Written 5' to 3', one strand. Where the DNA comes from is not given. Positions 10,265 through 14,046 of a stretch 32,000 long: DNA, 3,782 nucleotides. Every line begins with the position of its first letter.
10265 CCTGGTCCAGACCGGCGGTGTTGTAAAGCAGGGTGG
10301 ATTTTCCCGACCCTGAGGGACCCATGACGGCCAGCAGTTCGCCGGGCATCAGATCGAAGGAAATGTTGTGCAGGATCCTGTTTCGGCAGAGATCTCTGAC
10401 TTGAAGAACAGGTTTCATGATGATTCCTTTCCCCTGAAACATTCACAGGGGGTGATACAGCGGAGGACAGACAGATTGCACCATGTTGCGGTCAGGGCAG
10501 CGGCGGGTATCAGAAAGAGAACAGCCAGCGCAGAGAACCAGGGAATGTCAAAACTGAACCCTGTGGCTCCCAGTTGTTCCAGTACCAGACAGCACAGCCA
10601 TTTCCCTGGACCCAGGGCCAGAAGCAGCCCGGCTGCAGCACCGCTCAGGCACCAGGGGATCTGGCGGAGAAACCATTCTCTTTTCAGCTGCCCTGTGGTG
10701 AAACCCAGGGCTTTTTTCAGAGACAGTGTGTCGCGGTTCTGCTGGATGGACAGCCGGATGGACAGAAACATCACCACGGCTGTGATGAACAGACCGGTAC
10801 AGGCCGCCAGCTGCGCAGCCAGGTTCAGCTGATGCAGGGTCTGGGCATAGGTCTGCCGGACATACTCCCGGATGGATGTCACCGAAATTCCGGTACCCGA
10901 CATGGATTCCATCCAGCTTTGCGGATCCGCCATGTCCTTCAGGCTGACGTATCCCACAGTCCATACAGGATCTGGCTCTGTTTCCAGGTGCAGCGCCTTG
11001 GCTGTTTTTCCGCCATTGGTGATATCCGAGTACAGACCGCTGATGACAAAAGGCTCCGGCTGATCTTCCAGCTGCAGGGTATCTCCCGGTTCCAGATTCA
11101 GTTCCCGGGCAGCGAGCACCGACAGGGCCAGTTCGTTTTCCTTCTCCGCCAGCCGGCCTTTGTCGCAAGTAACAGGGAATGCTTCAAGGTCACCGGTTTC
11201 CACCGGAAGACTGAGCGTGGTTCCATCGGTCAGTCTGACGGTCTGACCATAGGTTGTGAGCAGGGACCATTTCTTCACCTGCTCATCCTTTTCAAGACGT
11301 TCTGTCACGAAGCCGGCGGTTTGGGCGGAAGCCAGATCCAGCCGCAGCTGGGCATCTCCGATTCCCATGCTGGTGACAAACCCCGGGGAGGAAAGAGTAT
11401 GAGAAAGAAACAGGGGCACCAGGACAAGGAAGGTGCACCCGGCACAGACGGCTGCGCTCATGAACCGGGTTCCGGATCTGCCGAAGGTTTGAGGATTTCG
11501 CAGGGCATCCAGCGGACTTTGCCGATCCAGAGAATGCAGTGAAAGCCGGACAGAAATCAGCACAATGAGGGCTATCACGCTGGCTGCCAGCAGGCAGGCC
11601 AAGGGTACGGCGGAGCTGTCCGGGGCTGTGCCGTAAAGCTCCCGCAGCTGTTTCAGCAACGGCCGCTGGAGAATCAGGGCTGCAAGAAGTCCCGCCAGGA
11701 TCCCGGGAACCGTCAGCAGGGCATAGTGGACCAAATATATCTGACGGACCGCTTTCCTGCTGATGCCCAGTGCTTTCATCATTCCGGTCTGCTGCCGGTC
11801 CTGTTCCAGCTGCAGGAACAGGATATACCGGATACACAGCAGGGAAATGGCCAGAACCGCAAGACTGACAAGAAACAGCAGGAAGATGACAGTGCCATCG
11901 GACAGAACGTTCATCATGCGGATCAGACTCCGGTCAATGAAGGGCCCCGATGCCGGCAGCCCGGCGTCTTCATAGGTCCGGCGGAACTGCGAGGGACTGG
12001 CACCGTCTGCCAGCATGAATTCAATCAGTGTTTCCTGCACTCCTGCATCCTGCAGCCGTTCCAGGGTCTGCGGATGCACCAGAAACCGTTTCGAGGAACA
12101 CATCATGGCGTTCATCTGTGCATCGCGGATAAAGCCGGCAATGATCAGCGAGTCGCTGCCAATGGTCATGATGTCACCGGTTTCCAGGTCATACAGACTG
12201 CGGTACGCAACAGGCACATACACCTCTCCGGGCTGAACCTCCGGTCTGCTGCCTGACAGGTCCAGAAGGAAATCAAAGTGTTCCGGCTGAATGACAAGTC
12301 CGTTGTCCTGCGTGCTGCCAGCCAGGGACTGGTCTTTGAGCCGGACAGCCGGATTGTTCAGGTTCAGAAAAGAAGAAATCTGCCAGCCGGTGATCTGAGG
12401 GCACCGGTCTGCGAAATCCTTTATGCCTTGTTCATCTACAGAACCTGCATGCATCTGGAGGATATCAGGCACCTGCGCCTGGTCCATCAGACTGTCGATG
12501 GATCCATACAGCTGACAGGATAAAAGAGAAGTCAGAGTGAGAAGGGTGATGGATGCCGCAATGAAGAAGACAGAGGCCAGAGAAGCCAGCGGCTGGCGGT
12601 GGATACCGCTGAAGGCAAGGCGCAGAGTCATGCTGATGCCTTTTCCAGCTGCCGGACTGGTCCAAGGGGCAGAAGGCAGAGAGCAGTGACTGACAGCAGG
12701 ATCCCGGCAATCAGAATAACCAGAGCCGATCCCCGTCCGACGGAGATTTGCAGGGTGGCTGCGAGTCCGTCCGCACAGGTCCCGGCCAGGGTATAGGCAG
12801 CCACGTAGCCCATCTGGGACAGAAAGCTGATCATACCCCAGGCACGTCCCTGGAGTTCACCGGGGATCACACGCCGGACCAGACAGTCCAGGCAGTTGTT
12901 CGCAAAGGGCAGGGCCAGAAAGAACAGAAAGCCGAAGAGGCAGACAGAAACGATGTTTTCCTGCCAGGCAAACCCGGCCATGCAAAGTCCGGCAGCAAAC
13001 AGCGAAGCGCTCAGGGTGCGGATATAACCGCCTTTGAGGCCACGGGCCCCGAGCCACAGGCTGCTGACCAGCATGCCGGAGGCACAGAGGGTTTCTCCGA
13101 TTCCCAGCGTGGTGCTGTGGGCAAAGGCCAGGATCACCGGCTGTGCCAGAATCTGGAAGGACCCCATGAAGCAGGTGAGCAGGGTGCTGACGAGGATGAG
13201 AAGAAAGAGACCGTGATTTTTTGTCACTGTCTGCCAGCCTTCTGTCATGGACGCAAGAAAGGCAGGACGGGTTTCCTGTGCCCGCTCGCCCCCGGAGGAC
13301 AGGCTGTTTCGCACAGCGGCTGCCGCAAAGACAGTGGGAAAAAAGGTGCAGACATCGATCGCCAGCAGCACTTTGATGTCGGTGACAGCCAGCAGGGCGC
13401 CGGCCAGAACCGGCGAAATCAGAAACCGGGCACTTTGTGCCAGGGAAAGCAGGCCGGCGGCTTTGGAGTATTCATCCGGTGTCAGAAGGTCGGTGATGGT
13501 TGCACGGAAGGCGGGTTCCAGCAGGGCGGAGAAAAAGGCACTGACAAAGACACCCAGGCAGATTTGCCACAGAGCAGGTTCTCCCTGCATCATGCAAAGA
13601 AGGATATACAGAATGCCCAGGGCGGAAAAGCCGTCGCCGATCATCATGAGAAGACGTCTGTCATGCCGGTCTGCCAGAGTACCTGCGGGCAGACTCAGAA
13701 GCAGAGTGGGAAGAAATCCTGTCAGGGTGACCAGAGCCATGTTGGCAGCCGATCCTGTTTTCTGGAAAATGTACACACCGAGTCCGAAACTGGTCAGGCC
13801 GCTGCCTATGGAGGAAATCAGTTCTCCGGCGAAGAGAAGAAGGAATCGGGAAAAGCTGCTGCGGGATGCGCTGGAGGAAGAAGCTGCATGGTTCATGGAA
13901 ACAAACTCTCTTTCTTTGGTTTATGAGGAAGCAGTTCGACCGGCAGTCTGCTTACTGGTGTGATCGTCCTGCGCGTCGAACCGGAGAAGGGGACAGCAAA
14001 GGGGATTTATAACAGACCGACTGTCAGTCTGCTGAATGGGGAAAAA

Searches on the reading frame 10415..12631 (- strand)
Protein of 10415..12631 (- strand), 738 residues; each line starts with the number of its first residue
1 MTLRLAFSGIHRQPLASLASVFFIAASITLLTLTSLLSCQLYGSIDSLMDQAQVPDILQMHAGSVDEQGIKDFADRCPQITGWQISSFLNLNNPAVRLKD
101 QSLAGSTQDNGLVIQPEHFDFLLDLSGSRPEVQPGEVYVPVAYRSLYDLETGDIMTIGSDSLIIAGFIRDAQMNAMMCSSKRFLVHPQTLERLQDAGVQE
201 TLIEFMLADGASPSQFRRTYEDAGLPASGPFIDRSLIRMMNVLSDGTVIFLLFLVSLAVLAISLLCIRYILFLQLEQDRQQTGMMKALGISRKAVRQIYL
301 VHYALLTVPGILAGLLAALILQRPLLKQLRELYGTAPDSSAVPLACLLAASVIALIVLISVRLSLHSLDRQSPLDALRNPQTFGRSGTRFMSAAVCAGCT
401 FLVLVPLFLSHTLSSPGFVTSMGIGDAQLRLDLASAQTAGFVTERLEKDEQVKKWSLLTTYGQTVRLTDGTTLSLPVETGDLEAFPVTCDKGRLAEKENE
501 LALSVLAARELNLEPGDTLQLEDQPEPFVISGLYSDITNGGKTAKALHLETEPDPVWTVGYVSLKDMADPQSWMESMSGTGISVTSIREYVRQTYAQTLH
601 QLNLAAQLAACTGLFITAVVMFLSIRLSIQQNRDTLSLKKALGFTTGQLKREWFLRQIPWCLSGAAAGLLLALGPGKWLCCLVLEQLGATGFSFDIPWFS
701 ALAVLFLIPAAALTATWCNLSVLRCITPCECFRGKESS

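Call 83: search_protein_families(library=pfam, proteins=[window:10415-12631:-], max_evalue=0.00001)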
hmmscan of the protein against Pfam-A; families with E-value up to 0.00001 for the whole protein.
window:10415-12631:- (738 aa): 1 family
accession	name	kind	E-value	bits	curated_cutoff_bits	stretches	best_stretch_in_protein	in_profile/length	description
PF02687.27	FtsX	-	1.5e-24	86.8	25.5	2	254-361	2-108/120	FtsX-like permease C-terminal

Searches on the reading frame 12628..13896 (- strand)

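Call 83: search_protein_families(library=pfam, proteins=[window:12628-13896:-], max_evalue=0.00001)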
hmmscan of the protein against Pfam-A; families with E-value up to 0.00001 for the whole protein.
window:12628-13896:- (422 aa): 2 families
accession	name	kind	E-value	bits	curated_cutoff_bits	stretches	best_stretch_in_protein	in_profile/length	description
PF07690.21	MFS_1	-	5.7e-26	91.7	33.4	1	21-367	1-346/347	Major Facilitator Superfamily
PF05977.19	MFS_3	-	6.9e-17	61.5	27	1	17-404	11-393/524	Transmembrane secretion effector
